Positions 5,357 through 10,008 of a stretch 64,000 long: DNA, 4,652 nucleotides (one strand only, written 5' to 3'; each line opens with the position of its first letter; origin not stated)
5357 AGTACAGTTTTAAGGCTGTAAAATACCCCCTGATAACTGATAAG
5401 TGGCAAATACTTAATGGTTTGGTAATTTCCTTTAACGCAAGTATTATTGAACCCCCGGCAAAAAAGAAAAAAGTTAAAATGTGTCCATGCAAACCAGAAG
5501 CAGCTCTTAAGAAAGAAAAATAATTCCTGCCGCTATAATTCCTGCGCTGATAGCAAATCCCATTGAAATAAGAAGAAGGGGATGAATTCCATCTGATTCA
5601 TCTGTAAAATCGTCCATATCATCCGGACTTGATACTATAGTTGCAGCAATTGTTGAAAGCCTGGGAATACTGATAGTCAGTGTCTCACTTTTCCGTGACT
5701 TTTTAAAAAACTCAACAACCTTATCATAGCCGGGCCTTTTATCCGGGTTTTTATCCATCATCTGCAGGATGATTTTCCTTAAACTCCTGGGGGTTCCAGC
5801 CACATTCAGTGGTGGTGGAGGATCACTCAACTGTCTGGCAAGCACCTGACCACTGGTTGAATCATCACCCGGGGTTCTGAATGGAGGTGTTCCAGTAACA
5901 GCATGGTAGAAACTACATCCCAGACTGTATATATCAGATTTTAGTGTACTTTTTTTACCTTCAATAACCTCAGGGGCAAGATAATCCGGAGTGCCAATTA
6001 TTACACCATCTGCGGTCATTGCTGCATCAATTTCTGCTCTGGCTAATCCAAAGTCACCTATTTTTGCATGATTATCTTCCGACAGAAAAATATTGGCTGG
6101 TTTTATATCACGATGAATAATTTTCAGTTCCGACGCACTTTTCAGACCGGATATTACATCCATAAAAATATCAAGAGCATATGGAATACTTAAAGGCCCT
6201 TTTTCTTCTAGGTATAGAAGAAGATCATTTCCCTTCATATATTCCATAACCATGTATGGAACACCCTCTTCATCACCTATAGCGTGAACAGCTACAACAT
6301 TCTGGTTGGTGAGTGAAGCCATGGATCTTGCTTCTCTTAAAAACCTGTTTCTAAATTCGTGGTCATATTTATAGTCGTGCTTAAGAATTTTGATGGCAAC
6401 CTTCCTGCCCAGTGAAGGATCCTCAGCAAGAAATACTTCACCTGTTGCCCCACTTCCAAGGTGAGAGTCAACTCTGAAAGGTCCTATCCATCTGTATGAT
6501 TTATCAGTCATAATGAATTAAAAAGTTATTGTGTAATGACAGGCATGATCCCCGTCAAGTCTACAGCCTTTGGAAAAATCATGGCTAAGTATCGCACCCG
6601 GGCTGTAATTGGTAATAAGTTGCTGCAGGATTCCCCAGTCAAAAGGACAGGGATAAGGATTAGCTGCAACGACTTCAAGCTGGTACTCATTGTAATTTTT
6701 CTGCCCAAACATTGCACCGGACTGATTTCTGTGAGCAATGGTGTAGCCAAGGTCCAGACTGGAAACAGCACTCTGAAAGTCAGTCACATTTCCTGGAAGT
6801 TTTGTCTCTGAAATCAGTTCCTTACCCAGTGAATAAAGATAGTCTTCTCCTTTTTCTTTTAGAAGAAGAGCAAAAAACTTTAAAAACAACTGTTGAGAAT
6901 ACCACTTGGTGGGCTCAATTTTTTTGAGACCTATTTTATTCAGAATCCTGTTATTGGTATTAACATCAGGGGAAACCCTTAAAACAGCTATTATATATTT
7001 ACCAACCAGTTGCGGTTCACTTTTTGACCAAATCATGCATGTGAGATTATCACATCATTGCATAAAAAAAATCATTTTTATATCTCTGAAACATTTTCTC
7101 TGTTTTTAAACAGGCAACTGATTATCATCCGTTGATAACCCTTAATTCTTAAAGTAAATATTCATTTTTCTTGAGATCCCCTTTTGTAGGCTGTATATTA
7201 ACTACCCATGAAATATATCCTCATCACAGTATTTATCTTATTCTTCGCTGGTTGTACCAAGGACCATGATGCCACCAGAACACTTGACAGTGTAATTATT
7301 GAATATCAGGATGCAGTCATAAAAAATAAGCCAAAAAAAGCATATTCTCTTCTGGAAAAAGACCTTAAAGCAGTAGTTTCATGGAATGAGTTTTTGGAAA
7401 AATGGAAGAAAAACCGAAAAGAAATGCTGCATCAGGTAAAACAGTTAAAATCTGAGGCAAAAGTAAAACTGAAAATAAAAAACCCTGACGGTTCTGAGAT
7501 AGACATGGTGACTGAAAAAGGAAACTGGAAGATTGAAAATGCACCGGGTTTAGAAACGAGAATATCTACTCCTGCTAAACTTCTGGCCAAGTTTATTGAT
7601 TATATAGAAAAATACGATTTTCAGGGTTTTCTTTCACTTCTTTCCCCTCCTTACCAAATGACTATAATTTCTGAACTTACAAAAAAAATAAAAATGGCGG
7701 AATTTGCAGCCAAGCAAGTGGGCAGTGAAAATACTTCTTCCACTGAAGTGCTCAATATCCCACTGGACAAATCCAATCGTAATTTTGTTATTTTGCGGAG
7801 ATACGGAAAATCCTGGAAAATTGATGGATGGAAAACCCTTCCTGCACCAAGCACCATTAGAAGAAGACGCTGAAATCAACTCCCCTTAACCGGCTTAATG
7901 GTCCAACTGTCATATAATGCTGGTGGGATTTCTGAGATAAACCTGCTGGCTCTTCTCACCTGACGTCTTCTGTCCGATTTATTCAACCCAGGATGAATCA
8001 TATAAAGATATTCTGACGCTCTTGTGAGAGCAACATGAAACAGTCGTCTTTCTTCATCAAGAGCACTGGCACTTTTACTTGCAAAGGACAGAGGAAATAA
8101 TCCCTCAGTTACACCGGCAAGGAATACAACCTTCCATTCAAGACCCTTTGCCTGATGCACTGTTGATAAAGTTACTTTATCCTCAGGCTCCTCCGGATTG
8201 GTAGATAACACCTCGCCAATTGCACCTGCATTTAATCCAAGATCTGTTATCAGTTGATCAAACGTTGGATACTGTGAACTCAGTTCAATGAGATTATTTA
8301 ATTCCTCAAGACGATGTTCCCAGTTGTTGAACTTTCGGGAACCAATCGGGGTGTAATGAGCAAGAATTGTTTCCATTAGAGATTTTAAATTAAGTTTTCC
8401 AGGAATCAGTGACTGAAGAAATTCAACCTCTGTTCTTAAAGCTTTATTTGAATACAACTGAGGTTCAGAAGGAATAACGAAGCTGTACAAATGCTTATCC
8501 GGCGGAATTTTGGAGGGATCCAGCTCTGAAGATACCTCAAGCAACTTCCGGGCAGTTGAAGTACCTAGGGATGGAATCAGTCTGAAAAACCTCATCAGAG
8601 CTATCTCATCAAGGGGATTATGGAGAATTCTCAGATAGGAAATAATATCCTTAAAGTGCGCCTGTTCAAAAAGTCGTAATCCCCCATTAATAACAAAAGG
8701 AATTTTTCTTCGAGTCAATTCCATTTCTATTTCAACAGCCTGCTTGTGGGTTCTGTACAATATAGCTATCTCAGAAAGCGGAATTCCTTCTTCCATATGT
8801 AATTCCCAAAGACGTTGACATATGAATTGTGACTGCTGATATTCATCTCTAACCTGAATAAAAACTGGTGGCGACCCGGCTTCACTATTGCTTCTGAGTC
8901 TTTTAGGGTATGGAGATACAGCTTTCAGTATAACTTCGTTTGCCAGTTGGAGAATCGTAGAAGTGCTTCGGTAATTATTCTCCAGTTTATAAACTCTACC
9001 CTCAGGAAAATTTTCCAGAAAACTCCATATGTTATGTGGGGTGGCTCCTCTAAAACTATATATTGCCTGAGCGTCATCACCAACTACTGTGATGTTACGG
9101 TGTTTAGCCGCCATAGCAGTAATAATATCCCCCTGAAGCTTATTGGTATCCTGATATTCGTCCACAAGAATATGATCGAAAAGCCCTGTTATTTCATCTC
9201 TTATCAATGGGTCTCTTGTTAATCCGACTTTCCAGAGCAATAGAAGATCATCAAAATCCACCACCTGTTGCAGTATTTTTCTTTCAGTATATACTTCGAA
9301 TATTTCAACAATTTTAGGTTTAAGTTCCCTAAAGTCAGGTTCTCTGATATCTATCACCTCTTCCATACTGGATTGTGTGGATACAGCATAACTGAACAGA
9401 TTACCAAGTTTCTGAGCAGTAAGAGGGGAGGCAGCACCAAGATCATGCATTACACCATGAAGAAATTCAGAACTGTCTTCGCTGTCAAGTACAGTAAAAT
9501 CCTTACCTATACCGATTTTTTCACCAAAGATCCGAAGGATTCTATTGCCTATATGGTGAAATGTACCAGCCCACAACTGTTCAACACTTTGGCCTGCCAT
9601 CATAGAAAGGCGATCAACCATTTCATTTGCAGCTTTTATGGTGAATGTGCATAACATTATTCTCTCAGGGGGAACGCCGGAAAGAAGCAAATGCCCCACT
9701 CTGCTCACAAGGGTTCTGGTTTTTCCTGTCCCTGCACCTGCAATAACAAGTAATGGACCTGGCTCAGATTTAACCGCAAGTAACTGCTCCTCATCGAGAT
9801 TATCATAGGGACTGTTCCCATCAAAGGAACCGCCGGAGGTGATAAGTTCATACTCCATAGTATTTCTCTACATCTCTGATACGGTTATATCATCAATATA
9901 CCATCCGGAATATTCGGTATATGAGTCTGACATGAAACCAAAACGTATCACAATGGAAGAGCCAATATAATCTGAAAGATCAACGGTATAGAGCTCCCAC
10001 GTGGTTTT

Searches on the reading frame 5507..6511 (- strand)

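Call 57: search_protein_families(library=pfam, proteins=[window:5507-6511:-], max_evalue=0.001)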
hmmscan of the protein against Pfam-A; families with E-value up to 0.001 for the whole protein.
window:5507-6511:- (334 aa): 5 families
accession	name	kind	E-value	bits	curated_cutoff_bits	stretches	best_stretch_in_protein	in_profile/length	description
PF00069.31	Pkinase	-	3.6e-52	177.8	31.7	1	13-266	2-258/263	Protein kinase domain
PF07714.23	PK_Tyr_Ser-Thr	-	1e-41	143.4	23.1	1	14-268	3-257/258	Protein tyrosine and serine/threonine kinase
PF01636.29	APH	-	6.8e-05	23.2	23.2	0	19-99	6-85/239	Phosphotransferase enzyme family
PF17667.7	Pkinase_fungal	-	0.00011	21.5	24.1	1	112-196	288-378/387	Fungal protein kinase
PF03109.22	ABC1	-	0.00079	19.1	22.9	0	86-158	144-215/244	ABC1 atypical kinase-like domain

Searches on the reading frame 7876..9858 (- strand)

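Call 57: search_protein_families(library=pfam, proteins=[window:7876-9858:-], max_evalue=0.001)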
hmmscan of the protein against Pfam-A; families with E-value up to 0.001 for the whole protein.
window:7876-9858:- (660 aa): 7 families
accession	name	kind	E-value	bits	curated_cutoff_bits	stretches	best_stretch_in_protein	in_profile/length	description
PF00580.27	UvrD-helicase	-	1.1e-65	222.5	23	1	21-285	1-271/271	UvrD/REP helicase N-terminal domain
PF13361.12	UvrD_C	-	3.5e-54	185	25.6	1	290-621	1-346/350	UvrD-like helicase C-terminal domain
PF13245.12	AAA_19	-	2.6e-21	76.6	25.1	1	28-270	4-134/134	AAA domain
PF13538.12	UvrD_C_2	-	3.5e-11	43.2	27.4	1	562-621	2-52/52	UvrD-like helicase C-terminal domain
PF13087.12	AAA_12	-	1.1e-05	25.5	27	0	557-621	134-191/195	AAA domain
PF13604.12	AAA_30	-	0.00055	20.2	27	0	31-96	16-77/191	AAA domain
PF13086.12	AAA_11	-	0.00098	19.4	27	0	28-112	9-91/257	AAA domain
